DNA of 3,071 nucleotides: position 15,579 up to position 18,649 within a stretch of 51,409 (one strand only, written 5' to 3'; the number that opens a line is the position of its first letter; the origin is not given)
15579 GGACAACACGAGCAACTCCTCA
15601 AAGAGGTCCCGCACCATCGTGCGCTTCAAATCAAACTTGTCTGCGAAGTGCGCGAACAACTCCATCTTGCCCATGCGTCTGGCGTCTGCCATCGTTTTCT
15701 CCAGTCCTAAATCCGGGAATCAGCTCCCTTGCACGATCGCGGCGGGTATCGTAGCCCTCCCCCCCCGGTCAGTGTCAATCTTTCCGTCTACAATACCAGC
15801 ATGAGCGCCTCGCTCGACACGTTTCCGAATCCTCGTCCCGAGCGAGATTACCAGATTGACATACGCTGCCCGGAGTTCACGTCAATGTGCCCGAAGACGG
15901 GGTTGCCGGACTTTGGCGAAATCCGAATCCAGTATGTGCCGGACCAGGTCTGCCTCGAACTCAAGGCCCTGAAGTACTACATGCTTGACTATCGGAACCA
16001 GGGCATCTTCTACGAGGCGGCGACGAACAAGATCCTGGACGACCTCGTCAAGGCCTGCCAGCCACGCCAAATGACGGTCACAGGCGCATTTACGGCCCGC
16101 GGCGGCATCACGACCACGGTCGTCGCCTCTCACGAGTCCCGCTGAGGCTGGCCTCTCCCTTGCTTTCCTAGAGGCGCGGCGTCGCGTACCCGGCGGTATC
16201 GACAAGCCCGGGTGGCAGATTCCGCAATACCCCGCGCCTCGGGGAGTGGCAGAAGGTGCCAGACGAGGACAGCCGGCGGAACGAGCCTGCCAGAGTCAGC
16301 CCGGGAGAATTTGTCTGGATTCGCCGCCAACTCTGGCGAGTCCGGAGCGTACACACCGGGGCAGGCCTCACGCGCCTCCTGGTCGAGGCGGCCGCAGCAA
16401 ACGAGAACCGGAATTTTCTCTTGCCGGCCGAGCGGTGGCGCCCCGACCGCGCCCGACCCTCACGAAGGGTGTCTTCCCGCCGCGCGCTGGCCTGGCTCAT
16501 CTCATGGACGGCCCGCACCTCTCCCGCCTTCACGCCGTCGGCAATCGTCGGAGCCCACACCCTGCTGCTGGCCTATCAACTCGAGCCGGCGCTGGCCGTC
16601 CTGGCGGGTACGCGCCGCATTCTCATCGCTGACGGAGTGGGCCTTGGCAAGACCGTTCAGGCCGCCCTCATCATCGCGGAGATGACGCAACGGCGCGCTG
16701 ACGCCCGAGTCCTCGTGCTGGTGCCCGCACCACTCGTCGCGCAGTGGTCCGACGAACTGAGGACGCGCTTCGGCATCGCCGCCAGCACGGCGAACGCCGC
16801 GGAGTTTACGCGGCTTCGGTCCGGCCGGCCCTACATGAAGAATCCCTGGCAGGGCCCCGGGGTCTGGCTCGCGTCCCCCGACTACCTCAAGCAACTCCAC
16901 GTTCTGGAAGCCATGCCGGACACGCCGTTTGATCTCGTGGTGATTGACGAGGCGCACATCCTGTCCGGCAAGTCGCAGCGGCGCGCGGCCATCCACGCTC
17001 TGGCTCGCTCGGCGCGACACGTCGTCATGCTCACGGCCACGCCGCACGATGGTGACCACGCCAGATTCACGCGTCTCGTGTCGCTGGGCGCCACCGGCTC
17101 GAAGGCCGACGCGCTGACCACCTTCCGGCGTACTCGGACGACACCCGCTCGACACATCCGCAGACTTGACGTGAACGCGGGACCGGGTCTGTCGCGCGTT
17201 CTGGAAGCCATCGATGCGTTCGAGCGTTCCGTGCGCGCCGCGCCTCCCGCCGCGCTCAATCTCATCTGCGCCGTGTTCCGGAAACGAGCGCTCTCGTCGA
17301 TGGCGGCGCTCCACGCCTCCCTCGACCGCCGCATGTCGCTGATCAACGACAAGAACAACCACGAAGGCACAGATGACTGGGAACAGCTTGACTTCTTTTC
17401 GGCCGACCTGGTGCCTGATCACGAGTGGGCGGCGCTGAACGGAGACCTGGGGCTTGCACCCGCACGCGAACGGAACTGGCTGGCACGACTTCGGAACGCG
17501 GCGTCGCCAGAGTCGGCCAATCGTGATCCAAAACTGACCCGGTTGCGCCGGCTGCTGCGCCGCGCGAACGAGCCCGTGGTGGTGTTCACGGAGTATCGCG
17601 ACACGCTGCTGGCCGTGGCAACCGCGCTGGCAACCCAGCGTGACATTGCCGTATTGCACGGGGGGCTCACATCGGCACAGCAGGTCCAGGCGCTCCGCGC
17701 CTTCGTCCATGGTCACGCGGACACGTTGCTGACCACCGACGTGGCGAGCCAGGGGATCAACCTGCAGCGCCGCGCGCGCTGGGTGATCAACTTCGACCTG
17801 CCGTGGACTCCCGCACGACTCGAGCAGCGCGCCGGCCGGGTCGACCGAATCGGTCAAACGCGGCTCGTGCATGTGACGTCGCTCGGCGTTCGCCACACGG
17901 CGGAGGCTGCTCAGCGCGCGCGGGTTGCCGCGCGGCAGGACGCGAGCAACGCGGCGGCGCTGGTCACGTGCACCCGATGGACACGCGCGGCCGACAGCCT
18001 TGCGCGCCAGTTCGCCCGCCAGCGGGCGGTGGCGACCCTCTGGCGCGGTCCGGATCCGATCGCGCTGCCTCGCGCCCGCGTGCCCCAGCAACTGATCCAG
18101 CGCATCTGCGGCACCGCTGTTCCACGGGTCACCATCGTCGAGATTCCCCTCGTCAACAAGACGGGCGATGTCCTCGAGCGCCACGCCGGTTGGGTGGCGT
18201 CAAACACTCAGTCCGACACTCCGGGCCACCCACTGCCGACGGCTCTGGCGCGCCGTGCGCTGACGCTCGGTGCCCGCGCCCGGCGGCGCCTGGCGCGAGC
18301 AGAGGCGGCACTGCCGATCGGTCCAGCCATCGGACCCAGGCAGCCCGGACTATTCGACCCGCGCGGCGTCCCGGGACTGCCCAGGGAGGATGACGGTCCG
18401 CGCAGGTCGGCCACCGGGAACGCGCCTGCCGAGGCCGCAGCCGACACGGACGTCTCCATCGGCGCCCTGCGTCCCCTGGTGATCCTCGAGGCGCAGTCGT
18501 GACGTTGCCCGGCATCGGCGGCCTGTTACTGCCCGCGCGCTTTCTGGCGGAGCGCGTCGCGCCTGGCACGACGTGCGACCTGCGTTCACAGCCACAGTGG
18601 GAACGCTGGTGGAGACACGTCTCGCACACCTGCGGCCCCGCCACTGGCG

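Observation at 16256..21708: Translationally coupled SNF2 helicase and 1069-aa N6-adenine methyltransferase with no recognisable nuclease: candidate defence or epigenetic module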

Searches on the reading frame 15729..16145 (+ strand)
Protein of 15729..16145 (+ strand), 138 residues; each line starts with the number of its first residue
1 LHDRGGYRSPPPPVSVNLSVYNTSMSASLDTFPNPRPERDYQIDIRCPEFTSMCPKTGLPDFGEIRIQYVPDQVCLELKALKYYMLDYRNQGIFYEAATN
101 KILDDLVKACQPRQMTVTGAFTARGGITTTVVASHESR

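Call 11: search_protein_families(library=pfam, proteins=[window:15729-16145:+], max_evalue=0.001)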
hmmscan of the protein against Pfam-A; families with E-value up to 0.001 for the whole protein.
window:15729-16145:+ (138 aa): 1 family
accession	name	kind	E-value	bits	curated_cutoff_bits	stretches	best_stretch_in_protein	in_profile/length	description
PF14489.11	QueF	-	8.4e-31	106.5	27.3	1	60-137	1-78/81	QueF-like protein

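Call 86: find_related_loci(query=A6, collection=metagenome_contigs, flank=10000)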
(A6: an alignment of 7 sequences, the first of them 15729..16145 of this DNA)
Query A6 (138 aa) in metagenome_contigs; peptide patterns used: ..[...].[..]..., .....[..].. (x = any residue, [..] = any of these).
600 stretches matched a pattern (row limit reached: there are more); 595 encode a relative of the query (tblastn E <= 1e-3); the best 80 are kept; 80 distinct loci.
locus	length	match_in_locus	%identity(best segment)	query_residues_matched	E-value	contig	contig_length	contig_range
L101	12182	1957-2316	87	19-138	2e-71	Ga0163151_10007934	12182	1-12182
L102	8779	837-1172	85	24-135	2e-65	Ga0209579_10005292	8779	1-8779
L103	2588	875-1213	80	25-137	2e-64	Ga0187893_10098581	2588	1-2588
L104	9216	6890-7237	80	22-138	1e-62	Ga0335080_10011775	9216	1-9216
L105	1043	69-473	69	2-138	8e-66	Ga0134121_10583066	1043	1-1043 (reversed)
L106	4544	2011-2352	78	22-135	5e-61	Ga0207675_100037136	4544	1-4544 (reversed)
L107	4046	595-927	78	25-135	1e-59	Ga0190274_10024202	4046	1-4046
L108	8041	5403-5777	70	13-137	8e-60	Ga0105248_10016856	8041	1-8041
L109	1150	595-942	75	18-135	2e-62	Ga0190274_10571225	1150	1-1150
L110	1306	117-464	73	23-138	1e-61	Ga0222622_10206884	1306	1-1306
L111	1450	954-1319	73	14-135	6e-61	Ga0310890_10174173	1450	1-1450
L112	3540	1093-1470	67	11-137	3e-58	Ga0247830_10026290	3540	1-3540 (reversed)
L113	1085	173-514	74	22-135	8e-62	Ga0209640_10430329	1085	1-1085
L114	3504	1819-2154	78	22-133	5e-58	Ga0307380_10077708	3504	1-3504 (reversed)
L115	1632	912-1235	77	28-135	1e-59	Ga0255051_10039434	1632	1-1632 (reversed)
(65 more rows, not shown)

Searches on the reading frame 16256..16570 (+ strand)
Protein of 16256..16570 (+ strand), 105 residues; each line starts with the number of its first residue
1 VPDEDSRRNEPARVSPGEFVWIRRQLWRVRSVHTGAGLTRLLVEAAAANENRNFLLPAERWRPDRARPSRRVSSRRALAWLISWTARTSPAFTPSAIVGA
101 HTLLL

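Call 48: search_protein_families(library=padloc, proteins=[window:16256-16570:+], max_evalue=1)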
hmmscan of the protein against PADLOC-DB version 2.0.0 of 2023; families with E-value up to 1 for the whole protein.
window:16256-16570:+ (105 aa): 0 families

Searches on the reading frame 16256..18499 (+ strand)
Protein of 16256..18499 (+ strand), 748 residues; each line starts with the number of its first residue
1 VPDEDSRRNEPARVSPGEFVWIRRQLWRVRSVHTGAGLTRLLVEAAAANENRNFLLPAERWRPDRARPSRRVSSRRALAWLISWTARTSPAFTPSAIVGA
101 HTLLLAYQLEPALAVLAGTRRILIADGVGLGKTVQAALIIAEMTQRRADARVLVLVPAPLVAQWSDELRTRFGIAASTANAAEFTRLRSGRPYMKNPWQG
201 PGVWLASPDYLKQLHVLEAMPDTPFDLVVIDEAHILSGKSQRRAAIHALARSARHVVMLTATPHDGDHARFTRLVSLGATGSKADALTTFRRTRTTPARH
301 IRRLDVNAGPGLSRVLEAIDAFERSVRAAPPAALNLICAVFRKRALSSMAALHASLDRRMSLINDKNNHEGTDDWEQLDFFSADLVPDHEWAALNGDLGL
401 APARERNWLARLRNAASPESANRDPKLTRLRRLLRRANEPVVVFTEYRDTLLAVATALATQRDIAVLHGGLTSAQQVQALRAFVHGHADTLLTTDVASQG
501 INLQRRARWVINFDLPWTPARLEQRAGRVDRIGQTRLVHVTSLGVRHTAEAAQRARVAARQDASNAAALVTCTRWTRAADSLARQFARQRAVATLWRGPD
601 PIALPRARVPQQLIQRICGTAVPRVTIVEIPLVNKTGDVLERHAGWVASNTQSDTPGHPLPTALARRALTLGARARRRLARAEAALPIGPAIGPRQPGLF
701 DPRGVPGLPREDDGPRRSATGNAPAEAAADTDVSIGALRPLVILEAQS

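Call 6: search_protein_families(library=pfam, proteins=[window:16256-18499:+], max_evalue=0.1)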
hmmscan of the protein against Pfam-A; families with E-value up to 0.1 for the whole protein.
window:16256-18499:+ (748 aa): 8 families
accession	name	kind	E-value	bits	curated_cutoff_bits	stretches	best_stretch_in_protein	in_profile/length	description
PF00271.37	Helicase_C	-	5.1e-22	78.7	23.5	1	426-533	2-110/110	Helicase conserved C-terminal domain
PF00176.29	SNF2-rel_dom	-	4.2e-13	49.5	24.9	1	77-300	5-199/290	SNF2-related domain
PF04851.21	ResIII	-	1.5e-11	44.9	22.5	1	108-264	8-163/164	Type III restriction enzyme, res subunit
PF00270.35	DEAD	-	1.9e-11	44.4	26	1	114-264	10-161/167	DEAD/DEAH box helicase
PF09848.15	SLFN-g3_helicase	-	0.00084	19.2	24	1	127-248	9-109/354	Schlafen group 3, DNA/RNA helicase domain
PF07652.20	Flavi_DEAD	-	0.031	14.7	21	0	216-264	87-137/148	Flavivirus DEAD domain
PF13872.12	AAA_34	-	0.036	13.4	27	0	122-160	63-101/306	P-loop containing NTP hydrolase pore-1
PF13245.12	AAA_19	-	0.042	14.5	25.1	0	117-239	9-105/134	AAA domain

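Call 7: search_protein_families(library=padloc, proteins=[window:16256-18499:+], max_evalue=0.1)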
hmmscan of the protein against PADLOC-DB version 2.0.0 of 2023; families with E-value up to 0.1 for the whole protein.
window:16256-18499:+ (748 aa): 52 families (the best 25 are shown)
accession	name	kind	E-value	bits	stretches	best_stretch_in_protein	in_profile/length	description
PDLC02621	DrmD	-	3.9e-65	218.7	2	106-276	124-314/1040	DrmD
PDLC02504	BrxHI|BrxHII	-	1.6e-47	160.1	2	322-550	358-599/971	BrxHII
PDLC02500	BrxHI|BrxHII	-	3.7e-47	159.4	2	345-550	380-591/933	BrxHI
PDLC02572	DrmA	-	2.4e-46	156.2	2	106-277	121-310/1043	DrmA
PDLC00659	HmaA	-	7.5e-45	151.2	2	440-552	514-630/1176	SNF2 helicase / DEAD-box helicase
PDLC02623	DrmD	-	1.5e-42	143.5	2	421-562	507-654/1040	DrmD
PDLC02633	DrmD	-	9.3e-39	131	2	103-277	125-317/839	DrmD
PDLC02632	DrmD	-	1.4e-38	130.8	2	106-277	126-315/662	DrmD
PDLC02840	DpdE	-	1.3e-36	124.3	3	404-550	522-672/1091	DpdE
PDLC02620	DrmD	-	8.3e-34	114.7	2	119-277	117-281/1060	DrmD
PDLC02843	DpdE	-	4.4e-32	109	3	84-174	139-230/1091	DpdE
PDLC02853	DpdE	-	6.4e-30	101.8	2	104-277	98-282/985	DpdE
PDLC02619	DrmD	-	3.8e-28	96.1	2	121-265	52-195/872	DrmD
PDLC02624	DrmD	-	1.8e-27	94.1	2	140-277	2-156/652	DrmD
PDLC02634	DrmD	-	3.4e-27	92.6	2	119-277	108-270/900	DrmD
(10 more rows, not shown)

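Call 8: search_protein_families(library=ncbifam, proteins=[window:16256-18499:+], max_evalue=0.1)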
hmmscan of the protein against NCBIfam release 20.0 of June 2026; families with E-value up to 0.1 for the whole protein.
window:16256-18499:+ (748 aa): 34 families (the best 25 are shown)
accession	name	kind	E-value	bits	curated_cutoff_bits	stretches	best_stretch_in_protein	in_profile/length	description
NF038317.1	DISARM_DrmD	equivalog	2.6e-72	244.5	610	2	106-276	110-298/1021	DISARM system SNF2-like helicase DrmD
NF041062.1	DpdE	equivalog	5.7e-51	173.5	500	2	94-276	144-310/1048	protein DpdE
NF003426.0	PRK04914.1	equivalog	3.7e-45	154.5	576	2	96-277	146-331/959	RNA polymerase-associated protein RapA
NF042964.1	phospholipD_antiphage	equivalog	1.3e-39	136.3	1100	2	314-558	576-816/895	phospholipase D-like domain-containing anti-phage protein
NF038318.1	DISARM_DrmD_b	equivalog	1.4e-28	99.6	950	2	121-265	49-192/868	DISARM system SNF2-like helicase DrmD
NF010337.0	PRK13766.1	equivalog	3.9e-20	71.6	610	2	107-263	20-173/781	Hef nuclease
NF053675.1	pilus_reg_Snf2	equivalog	3e-16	58.7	1100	2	426-550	862-990/1029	pilus expression-regulating Snf2 family helicase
NF058637.1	helic_SCO1167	equivalog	5.3e-16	57.9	1200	2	417-551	755-893/932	SCO1167/SCO6262 family helicase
NF008394.0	PRK11192.1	equivalog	6.9e-13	48.2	507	1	422-534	230-343/441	ATP-dependent RNA helicase SrmB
NF041790.1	anti-phage_ZorD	equivalog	1.3e-12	46.5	1500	2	426-540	906-1032/1035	type I Zorya anti-phage system protein ZorD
NF053631.1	RNA_helic_CshA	equivalog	9.9e-11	41.1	646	1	430-571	228-374/434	degradosome RNA helicase CshA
NF008744.0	PRK11776.1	equivalog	2e-10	39.8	524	1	424-537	227-341/460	ATP-dependent RNA helicase DbpA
NF053711.1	RNA_heli_RhlE1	exception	1.7e-09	36.9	750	1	435-535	241-341/434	RNA helicase RhlE1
NF002340.1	PRK01297.1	equivalog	1.4e-08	34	564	1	432-535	242-346/372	ATP-dependent RNA helicase RhlB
NF008642.0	PRK11634.1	equivalog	1.6e-07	30.1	989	1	440-535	247-342/628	DEAD/DEAH family ATP-dependent RNA helicase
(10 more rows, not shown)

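Call 21: search_solved_structures(query=window:16256-18499:+, max_evalue=0.001)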
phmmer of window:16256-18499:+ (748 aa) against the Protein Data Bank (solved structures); distinct sequences matched with E-value up to 0.001: 118 (the best 60 are shown).
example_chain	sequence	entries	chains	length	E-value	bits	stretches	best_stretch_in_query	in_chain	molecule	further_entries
8so8_A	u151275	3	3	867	1.4e-27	99.7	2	95-276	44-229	RNA polymerase-associated protein RapA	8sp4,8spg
6bog_A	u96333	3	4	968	2e-27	99.2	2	95-276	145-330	RNA polymerase-associated protein RapA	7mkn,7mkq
7m8e_F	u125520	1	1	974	2.1e-27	99.2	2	95-276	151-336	RNA polymerase-associated protein RapA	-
4s20_K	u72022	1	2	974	2.1e-27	99.1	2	95-275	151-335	RNA polymerase-associated protein RapA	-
8t0l_F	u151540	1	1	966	8.7e-27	97.1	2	94-276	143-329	RNA polymerase-associated protein RapA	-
9el5_A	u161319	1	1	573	2.4e-10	42.8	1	438-546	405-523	Fanconi anemia group M protein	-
2p6n_A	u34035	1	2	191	3.2e-10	42.4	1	419-537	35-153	ATP-dependent RNA helicase DDX41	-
8c6j_CD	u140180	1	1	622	3.9e-10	42.1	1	419-537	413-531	Probable ATP-dependent RNA helicase DDX41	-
9if7_L7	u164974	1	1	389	3.9e-10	42.1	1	441-538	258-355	Probable eukaryotic initiation factor 4A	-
7pli_A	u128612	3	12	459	7.9e-10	41.1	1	426-538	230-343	ATP-dependent RNA helicase DbpA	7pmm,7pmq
7bbb_A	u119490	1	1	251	1.1e-09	40.7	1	426-538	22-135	ATP-dependent RNA helicase DbpA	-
1z63_A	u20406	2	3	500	2.9e-09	39.2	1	418-543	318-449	Helicase of the snf2/rad54 family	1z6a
5ivl_B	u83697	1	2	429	3.3e-09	39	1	429-541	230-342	DEAD-box ATP-dependent RNA helicase CshA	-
1wp9_A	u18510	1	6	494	4.1e-09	38.7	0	122-264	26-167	ATP-dependent RNA helicase, putative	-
5nt7_B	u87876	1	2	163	1.2e-08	37.1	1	421-535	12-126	ATP-dependent RNA helicase vasa, isoform A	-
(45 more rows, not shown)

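Call 22: find_homologous_proteins(query=window:16256-18499:+)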
Query window:16256-18499:+ (748 aa): 1526 proteins with E <= 0.001 among 8000 candidates; the best 120 are listed.
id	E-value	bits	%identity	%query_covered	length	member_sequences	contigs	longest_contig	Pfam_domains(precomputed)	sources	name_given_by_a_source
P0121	0.0e+0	1634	100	100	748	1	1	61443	PF00270.36,PF00176.30,PF00271.38,PF04851.22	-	-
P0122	6.8e-287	972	64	99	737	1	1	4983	PF00270.36,PF00176.30,PF00271.38,PF04851.22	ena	-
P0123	1.5e-267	908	62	98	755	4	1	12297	PF00270.36,PF00176.30,PF00271.38,PF04851.22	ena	-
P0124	2.1e-257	874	60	98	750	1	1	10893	PF00270.36,PF00176.30,PF00271.38,PF04851.22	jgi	-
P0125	3.6e-255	867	59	98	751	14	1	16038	PF00270.36,PF00176.30,PF00271.38,PF04851.22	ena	-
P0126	2.1e-248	845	60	100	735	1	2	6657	PF00270.36,PF00176.30,PF00271.38,PF04851.22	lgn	-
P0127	9.3e-248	843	58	99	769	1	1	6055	PF00270.36,PF00176.30,PF00271.38,PF04851.22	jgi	jgi:superfamily II DNA or RNA helicase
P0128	2.2e-245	835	58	98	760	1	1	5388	PF00270.36,PF00176.30,PF00271.38,PF04851.22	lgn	-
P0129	8.1e-245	833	57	100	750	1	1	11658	PF00270.36,PF00176.30,PF13604.13,PF00271.38,PF04851.22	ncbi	ncbi:MAG: DEAD/DEAH box helicase [Vicinamibacterales bacterium]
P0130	2.1e-241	822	61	86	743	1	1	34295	PF00270.36,PF00176.30,PF00271.38,PF04851.22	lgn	-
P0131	7.2e-240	816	57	96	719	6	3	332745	PF00270.36,PF00176.30,PF00271.38,PF04851.22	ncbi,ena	-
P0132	7.9e-240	816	56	99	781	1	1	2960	PF00270.36,PF00176.30,PF00271.38,PF04851.22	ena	-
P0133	1.3e-238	812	55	99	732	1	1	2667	PF00270.36,PF00176.30,PF00271.38,PF04851.22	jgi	-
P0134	2.9e-236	804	55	98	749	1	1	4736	PF00270.36,PF00176.30,PF00271.38,PF04851.22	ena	-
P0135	7.8e-233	793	57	93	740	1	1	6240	PF00270.36,PF00176.30,PF00271.38,PF04851.22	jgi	jgi:superfamily II DNA or RNA helicase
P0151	9.4e-163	562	47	91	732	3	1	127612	PF00270.36,PF00176.30,PF00271.38,PF04851.22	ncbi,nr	ncbi:MAG: DEAD/DEAH box helicase [Acidimicrobiia bacterium]|nr:DEAD/DEAH box helicase [Acidimicrobii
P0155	1.5e-157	544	48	83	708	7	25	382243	PF00270.36,PF00176.30,PF00271.38,PF04851.22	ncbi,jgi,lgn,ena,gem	-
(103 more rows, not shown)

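Call 26: find_encoding_contigs(protein=P0151, flank=10000, max_places=1)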
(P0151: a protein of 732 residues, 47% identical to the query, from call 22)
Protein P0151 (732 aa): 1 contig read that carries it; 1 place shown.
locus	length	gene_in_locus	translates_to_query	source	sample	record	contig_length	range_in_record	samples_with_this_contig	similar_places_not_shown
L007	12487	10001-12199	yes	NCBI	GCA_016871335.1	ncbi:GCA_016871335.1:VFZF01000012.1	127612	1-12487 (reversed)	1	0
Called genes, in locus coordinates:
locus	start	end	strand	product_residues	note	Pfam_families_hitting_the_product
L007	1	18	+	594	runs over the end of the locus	PF02129:Peptidase_S15, PF00756:Esterase (weak), PF20434:BD-FAE (faint), PF12697:Abhydrolase_6, PF00326:Peptidase_S9 (faint), PF00561:Abhydrolase_1, PF12146:Hydrolase_4, PF07859:Abhydrolase_3, +1 more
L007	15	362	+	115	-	PF16697:Yop-YscD_cpl, PF00498:FHA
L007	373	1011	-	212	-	PF00753:Lactamase_B, PF12706:Lactamase_B_2 (weak)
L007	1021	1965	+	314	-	PF00291:PALP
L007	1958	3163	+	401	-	PF05977:MFS_3, PF07690:MFS_1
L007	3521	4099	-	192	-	PF03473:MOSC (weak)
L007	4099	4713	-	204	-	PF00484:Pro_CA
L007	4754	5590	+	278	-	PF00056:Ldh_1_N (weak)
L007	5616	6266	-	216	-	PF21948:LplA-B_cat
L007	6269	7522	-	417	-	-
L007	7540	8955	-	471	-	PF00890:FAD_binding_2, PF01134:GIDA (weak), PF01266:DAO (weak), PF07992:Pyr_redox_2, PF12831:FAD_oxidored, PF13738:Pyr_redox_3, PF00070:Pyr_redox, PF02852:Pyr_redox_dim, +3 more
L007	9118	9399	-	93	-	PF00216:Bac_DNA_binding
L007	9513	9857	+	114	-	PF14489:QueF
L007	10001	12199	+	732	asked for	PF04851:ResIII (weak), PF00176:SNF2-rel_dom, PF00270:DEAD, PF00271:Helicase_C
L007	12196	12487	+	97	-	?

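Call 27: find_encoding_contigs(protein=P0155, flank=10000, max_places=3)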
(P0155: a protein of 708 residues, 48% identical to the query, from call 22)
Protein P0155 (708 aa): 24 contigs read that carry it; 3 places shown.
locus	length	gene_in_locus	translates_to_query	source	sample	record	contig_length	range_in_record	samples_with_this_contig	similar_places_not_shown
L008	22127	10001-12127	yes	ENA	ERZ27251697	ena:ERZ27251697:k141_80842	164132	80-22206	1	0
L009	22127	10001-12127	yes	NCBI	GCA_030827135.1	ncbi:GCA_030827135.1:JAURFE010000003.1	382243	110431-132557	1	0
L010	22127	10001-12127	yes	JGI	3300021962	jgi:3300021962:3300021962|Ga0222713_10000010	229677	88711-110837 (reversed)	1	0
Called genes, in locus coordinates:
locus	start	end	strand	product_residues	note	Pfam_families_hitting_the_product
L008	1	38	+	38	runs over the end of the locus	?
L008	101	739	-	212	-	PF23023:Anti-Pycsar_Apyc1 (weak), PF00753:Lactamase_B, PF12706:Lactamase_B_2 (weak)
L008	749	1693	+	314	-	PF00291:PALP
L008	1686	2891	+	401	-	PF05977:MFS_3, PF07690:MFS_1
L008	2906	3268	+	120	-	PF07237:DUF1428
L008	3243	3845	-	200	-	PF03473:MOSC (weak)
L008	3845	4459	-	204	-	PF00484:Pro_CA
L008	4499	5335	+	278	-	PF00056:Ldh_1_N (weak)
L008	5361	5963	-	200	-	PF21948:LplA-B_cat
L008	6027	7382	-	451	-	-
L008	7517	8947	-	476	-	PF00890:FAD_binding_2, PF01134:GIDA (weak), PF01266:DAO (weak), PF07992:Pyr_redox_2, PF12831:FAD_oxidored, PF13738:Pyr_redox_3, PF00070:Pyr_redox, PF02852:Pyr_redox_dim, +4 more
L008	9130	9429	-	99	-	PF00216:Bac_DNA_binding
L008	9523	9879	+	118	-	PF14489:QueF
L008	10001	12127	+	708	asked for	PF04851:ResIII (weak), PF00176:SNF2-rel_dom, PF00270:DEAD, PF00271:Helicase_C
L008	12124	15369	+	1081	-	PF02384:N6_Mtase (weak), PF20473:MmeI_Mtase (weak), PF07669:Eco57I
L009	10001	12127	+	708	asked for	PF04851:ResIII (weak), PF00176:SNF2-rel_dom, PF00270:DEAD, PF00271:Helicase_C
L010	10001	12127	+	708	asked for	PF04851:ResIII (weak), PF00176:SNF2-rel_dom, PF00270:DEAD, PF00271:Helicase_C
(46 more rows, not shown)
